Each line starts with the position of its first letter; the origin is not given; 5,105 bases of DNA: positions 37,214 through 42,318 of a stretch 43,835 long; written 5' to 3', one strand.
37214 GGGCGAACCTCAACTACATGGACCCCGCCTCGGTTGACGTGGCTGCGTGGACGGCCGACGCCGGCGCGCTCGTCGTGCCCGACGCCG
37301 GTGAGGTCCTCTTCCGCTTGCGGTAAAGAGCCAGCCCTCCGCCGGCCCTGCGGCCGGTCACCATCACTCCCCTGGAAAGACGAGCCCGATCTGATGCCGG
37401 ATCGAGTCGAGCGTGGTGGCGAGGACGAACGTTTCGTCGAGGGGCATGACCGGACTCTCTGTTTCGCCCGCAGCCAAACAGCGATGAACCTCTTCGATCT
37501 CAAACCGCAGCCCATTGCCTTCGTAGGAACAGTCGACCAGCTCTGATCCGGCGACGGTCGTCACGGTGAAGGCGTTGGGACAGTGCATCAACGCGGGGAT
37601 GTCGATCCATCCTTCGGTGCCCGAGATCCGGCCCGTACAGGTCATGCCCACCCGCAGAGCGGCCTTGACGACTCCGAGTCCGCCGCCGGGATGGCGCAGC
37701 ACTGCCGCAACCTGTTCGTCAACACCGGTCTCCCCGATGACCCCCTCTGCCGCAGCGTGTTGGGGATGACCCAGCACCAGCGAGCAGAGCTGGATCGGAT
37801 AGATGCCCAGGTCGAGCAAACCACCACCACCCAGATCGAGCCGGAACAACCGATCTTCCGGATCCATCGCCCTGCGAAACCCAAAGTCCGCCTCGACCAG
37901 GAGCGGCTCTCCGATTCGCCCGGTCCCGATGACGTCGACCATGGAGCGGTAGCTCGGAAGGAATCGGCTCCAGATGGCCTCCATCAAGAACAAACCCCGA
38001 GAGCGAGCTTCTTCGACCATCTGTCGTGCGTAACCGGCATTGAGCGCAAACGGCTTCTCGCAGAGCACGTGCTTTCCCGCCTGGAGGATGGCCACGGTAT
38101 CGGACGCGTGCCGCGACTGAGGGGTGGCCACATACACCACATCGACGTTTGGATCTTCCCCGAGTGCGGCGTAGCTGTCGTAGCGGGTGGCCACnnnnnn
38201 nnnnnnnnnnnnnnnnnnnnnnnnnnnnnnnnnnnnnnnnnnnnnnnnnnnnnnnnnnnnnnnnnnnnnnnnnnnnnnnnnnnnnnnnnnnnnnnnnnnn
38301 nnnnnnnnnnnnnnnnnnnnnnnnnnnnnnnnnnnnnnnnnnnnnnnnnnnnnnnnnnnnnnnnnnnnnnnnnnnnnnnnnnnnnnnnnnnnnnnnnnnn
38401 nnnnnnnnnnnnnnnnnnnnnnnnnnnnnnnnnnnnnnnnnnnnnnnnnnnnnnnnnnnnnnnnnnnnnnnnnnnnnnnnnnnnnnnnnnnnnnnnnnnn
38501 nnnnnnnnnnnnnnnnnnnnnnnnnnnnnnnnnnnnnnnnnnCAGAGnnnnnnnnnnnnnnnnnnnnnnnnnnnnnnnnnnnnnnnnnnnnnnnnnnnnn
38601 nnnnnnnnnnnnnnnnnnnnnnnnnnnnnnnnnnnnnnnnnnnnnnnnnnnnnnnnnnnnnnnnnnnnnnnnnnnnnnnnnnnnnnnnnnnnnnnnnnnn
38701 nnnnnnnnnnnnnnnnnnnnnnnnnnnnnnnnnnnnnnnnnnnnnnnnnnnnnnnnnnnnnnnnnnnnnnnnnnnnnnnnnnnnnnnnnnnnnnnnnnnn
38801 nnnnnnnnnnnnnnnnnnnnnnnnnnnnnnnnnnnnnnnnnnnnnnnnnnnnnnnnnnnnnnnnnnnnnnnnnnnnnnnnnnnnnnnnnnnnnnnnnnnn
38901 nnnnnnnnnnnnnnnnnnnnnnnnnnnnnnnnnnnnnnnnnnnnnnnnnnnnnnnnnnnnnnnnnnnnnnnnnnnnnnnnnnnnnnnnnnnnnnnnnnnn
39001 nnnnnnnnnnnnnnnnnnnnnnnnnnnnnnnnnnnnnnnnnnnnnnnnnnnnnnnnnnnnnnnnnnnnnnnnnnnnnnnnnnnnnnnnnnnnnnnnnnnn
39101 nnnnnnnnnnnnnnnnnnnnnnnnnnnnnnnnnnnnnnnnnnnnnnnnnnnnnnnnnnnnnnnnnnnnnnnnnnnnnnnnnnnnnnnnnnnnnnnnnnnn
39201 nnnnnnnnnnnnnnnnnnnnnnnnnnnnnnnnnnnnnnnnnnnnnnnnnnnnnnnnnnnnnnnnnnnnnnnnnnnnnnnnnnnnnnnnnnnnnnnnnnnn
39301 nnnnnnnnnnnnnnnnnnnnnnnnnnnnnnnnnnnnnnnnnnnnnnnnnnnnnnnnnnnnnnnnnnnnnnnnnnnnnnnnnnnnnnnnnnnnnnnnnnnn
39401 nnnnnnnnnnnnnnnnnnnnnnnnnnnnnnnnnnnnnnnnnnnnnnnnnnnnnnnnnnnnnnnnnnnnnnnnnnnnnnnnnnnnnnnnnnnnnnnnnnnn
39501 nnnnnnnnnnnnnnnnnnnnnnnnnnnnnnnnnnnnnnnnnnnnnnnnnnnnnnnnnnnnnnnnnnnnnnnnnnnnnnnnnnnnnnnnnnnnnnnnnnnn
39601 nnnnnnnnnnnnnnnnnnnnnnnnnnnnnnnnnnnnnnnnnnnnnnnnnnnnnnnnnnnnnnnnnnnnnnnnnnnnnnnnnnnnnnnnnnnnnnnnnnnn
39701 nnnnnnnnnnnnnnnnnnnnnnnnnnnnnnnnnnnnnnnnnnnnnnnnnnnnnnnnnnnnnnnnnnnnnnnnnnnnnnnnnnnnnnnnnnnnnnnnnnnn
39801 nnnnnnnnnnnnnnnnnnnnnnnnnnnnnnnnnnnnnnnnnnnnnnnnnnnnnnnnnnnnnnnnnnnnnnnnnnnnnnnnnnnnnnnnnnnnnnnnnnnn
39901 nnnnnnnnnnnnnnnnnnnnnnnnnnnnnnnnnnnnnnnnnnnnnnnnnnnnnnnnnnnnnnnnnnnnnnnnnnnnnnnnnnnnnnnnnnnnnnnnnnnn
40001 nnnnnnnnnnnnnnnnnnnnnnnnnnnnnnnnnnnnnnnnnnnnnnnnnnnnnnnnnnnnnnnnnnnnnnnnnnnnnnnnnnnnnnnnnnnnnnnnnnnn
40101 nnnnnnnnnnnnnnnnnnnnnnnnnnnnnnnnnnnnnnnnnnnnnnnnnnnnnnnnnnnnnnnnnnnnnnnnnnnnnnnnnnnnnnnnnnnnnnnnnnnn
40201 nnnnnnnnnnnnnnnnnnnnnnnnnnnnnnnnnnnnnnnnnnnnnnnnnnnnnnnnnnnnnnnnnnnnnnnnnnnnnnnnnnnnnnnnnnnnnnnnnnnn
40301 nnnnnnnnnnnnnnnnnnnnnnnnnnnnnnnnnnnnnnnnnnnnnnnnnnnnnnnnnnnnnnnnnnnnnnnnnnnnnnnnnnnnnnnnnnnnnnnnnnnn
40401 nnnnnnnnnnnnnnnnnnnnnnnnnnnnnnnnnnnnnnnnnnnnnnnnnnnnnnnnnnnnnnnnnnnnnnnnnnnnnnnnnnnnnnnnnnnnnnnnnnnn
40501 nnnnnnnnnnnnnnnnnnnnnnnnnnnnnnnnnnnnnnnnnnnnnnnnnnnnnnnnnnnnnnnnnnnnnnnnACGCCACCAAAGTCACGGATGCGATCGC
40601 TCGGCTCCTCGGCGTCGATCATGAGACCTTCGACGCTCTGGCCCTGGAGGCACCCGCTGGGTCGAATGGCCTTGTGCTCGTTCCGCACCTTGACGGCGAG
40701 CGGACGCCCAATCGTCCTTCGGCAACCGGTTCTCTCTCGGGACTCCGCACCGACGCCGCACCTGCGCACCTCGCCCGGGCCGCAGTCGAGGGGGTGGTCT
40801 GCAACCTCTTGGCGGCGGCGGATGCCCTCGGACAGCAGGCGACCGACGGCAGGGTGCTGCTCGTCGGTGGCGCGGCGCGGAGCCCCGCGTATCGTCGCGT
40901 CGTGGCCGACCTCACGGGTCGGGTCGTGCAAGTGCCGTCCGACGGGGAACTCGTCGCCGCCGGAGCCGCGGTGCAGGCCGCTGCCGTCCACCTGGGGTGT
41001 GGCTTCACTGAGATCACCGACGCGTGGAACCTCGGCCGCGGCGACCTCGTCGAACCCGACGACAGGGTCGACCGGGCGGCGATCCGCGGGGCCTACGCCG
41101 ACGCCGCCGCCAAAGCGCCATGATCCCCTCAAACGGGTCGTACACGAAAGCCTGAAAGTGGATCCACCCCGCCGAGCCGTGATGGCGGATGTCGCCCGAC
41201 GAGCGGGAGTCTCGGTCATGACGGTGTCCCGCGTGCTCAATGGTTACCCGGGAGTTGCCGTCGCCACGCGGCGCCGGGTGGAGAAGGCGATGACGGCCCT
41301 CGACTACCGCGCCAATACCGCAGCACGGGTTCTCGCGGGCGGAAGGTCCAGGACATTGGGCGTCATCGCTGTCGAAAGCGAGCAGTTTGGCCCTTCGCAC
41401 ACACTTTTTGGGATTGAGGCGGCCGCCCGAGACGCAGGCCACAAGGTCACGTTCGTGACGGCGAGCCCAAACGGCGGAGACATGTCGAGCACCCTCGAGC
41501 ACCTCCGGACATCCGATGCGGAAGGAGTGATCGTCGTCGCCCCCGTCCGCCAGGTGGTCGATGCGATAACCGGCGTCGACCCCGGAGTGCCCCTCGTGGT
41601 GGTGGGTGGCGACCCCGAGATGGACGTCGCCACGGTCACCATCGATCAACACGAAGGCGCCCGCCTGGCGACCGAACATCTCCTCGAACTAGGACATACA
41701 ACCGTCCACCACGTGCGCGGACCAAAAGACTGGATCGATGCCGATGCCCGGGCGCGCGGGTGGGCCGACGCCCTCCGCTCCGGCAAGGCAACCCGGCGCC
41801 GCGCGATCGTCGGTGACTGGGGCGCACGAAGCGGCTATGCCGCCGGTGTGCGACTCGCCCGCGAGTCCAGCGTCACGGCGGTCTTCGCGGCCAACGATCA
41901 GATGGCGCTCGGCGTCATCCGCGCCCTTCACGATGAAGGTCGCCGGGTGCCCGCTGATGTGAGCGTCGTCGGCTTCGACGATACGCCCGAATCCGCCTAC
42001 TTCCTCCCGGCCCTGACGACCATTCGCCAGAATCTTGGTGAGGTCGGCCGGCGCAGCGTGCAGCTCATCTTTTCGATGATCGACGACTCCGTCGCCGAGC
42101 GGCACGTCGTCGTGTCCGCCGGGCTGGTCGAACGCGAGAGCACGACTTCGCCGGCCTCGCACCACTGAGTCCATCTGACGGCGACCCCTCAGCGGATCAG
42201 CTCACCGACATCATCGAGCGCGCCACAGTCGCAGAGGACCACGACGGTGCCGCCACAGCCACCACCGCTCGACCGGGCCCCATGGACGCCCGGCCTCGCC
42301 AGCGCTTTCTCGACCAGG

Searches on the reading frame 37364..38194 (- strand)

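Call 73: search_protein_families(library=pfam, proteins=[window:37364-38194:-], max_evalue=0.01)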
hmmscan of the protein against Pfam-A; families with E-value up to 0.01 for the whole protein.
window:37364-38194:- (276 aa): 2 families
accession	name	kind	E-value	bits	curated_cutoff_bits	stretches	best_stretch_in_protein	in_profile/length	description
PF22725.1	GFO_IDH_MocA_C3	-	3.4e-19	69.5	27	1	82-197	1-123/124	GFO/IDH/MocA C-terminal domain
PF01408.29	GFO_IDH_MocA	-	2.6e-17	64.1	24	1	4-71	50-117/120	Oxidoreductase family, NAD-binding Rossmann fold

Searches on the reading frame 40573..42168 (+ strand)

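Call 73: search_protein_families(library=pfam, proteins=[window:40573-42168:+], max_evalue=0.01)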
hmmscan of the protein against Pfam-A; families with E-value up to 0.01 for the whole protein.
window:40573-42168:+ (531 aa): 4 families
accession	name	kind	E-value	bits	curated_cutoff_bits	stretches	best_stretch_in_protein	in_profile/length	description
PF13377.12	Peripla_BP_3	-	4.5e-35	121.6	26.5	1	367-524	1-167/167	Periplasmic binding protein-like domain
PF00356.27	LacI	-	1.1e-17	64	27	1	204-248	2-46/46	Bacterial regulatory proteins, lacI family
PF00532.27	Peripla_BP_1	-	8.1e-17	62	22.2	1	278-506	20-264/281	Periplasmic binding proteins and sugar binding domain of LacI family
PF13407.12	Peripla_BP_4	-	4.9e-16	59.5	35.1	1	280-502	19-253/258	Periplasmic binding protein domain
